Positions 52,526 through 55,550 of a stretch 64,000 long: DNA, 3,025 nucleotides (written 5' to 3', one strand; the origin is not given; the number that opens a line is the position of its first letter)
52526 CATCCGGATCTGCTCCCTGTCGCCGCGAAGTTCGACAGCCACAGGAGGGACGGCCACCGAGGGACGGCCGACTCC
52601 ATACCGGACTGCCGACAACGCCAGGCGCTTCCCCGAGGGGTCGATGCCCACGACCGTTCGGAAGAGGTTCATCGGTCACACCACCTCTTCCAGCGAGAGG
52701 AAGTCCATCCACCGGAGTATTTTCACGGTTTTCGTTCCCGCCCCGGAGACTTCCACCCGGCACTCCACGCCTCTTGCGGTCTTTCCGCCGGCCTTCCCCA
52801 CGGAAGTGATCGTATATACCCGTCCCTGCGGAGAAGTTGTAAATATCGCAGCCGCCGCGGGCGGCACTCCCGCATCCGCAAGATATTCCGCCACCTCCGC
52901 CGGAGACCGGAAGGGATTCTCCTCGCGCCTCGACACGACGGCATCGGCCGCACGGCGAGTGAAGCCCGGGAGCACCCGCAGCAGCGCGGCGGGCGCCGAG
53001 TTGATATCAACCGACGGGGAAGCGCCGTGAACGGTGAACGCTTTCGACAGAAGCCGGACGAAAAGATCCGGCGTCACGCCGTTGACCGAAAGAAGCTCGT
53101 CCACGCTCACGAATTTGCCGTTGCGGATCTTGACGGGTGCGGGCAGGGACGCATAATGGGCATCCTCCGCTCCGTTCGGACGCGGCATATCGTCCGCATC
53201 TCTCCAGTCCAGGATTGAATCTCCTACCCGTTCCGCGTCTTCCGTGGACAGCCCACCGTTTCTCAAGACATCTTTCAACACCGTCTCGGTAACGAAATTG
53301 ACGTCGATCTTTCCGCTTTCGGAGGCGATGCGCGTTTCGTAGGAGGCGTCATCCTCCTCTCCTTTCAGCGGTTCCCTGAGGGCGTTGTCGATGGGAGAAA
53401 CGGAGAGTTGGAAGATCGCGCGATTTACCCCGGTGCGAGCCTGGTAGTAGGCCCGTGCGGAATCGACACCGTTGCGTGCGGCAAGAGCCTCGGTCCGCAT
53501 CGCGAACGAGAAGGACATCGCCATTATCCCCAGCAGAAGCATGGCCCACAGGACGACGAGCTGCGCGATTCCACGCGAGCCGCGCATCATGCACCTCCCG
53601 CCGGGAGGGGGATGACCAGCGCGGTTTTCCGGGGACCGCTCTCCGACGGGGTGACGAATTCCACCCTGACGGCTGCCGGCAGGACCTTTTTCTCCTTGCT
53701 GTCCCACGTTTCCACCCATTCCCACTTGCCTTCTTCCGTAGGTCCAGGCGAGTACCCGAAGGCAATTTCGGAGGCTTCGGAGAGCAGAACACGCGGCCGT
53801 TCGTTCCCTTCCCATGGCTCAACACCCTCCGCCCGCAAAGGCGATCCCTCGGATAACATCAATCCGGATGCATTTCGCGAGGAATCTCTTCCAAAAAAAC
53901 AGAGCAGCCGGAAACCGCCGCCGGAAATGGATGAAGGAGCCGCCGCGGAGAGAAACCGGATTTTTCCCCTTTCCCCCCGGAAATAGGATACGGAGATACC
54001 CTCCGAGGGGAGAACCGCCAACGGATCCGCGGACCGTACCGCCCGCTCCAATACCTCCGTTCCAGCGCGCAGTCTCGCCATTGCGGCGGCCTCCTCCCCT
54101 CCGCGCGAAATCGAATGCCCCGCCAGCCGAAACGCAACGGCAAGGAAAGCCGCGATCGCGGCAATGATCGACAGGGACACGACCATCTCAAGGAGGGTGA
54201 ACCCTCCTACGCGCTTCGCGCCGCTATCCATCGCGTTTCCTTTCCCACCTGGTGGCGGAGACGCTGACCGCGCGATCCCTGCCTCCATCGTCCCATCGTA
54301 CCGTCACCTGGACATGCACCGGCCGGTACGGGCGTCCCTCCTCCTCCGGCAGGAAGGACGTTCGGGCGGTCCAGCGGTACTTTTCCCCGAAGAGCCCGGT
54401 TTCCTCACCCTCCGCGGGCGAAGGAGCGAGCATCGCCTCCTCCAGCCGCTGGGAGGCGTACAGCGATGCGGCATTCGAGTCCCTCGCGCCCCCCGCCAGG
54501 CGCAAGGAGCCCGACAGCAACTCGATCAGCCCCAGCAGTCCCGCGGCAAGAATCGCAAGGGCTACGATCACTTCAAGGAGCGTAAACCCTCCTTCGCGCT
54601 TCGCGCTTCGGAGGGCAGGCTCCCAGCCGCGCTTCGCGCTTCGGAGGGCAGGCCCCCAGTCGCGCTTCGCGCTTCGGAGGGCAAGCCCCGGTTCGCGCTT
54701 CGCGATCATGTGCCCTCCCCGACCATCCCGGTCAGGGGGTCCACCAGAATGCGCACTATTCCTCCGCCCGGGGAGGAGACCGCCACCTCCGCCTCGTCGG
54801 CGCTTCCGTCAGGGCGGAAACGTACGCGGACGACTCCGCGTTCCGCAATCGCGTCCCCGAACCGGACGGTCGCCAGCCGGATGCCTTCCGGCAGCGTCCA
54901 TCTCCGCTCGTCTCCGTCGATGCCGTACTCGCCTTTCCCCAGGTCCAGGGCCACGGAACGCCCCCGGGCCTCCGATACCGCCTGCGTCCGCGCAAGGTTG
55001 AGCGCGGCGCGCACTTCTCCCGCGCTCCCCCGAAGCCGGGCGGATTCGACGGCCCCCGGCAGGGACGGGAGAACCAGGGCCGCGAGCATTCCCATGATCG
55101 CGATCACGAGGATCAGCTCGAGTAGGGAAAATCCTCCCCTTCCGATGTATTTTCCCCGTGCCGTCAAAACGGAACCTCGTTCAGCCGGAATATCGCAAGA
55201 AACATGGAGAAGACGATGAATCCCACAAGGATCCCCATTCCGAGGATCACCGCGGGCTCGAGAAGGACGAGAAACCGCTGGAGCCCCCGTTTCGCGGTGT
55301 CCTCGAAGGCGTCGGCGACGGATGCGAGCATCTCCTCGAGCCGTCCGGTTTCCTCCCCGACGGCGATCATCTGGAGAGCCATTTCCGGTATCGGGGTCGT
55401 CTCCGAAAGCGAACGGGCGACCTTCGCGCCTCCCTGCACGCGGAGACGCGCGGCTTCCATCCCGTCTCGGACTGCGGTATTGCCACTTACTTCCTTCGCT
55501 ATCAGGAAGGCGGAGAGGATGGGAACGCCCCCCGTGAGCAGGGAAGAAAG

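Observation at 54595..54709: In-frame 3 x 33-bp tandem expansion inside a pseudopilin leader peptide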

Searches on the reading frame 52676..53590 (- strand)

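Call 7: search_protein_families(library=pfam, proteins=[window:52676-53590:-], max_evalue=0.01)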
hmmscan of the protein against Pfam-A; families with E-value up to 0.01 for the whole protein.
window:52676-53590:- (304 aa): 4 families
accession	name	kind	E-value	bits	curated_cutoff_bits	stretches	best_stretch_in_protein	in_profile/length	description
PF21687.3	T2SSK_1st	-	7.4e-17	62.5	26.2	1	102-181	20-99/107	Type II secretion system (T2SS), protein K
PF12836.13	HHH_3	-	1.3e-12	48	27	1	192-234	4-47/65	Helix-hairpin-helix motif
PF03934.19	T2SSK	-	7.1e-07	29.9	24.2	1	194-244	1-52/63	Type II secretion system (T2SS), protein K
PF14520.12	HHH_5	-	0.0035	18.2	27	0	164-220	2-53/57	Helix-hairpin-helix domain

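Call 8: search_protein_families(library=ncbifam, proteins=[window:52676-53590:-], max_evalue=0.01)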
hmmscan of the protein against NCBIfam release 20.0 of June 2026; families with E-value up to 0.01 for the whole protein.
window:52676-53590:- (304 aa): 3 families
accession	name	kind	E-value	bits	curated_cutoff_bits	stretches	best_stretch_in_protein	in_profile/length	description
NF037980.1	T2SS_GspK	equivalog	4.4e-25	88.9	130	1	6-263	2-279/307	type II secretion system minor pseudopilin GspK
TIGR01259.1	comE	subfamily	2.8e-05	24.1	152.35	0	156-182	90-116/120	comEA protein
TIGR00426.1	TIGR00426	subfamily_domain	0.00034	20.6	53.1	0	193-225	7-40/69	competence protein ComEA helix-hairpin-helix repeat region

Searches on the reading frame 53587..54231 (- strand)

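Call 7: search_protein_families(library=pfam, proteins=[window:53587-54231:-], max_evalue=0.01)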
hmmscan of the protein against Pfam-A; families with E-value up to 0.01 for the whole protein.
window:53587-54231:- (214 aa): 1 family
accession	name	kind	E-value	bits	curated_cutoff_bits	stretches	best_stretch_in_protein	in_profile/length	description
PF07963.17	N_methyl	-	1.7e-05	24.6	21.2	1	6-30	2-26/27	Prokaryotic N-terminal methylation motif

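Call 8: search_protein_families(library=ncbifam, proteins=[window:53587-54231:-], max_evalue=0.01)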
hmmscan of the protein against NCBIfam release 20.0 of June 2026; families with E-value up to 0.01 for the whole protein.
window:53587-54231:- (214 aa): 5 families
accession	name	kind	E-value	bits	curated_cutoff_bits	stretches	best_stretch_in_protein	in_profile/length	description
NF006453.0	PRK08808.1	equivalog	2.4e-10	39.8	295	1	6-210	4-202/211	type II secretion system protein J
TIGR02532.1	IV_pilin_GFxxxE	domain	0.00021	21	16.3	1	10-30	3-23/24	prepilin-type N-terminal cleavage/methylation domain-containing protein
NF041013.1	T4P_ComGE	equivalog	0.00031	20.8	49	1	6-30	1-25/83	competence type IV pilus minor pilin ComGE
NF041002.1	pilin_ComGF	equivalog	0.0012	19.1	80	1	10-39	3-32/139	competence type IV pilus minor pilin ComGF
TIGR01708.2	typeII_sec_gspH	equivalog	0.0087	16.1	80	0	10-37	3-30/169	type II secretion system minor pseudopilin GspH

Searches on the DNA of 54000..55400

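Call 42: search_rna_families(source=window, start=54000, end=55400, threshold=evalue, max_evalue=10)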
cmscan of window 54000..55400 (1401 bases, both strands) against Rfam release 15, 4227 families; matches with E-value up to 10: 4.
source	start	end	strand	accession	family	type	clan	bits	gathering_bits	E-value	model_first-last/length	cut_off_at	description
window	54614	54675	-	RF03015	Transposase-2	Gene; sRNA;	-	16.5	42.7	2.2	1-69/69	no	Transposase-2 RNA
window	54677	54746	-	RF01781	ASdes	Gene; sRNA;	-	16.2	40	2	1-68/68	no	ASdes TB sRNA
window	54709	54783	-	RF02795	Pab91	Gene; snRNA; snoRNA; HACA-box;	-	16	71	9.5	1-57/57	no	Pab91 RNA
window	54611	54666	-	RF01781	ASdes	Gene; sRNA;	-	15.7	40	2.8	1-68/68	no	ASdes TB sRNA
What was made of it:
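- On Conserved structured cis-RNA element: Rfam 15 gives only chance-level hits, E of at least 2 (call 42).
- No Rfam family matches (call 42).
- Tried and rejected: Rfam gave no match (call 42).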
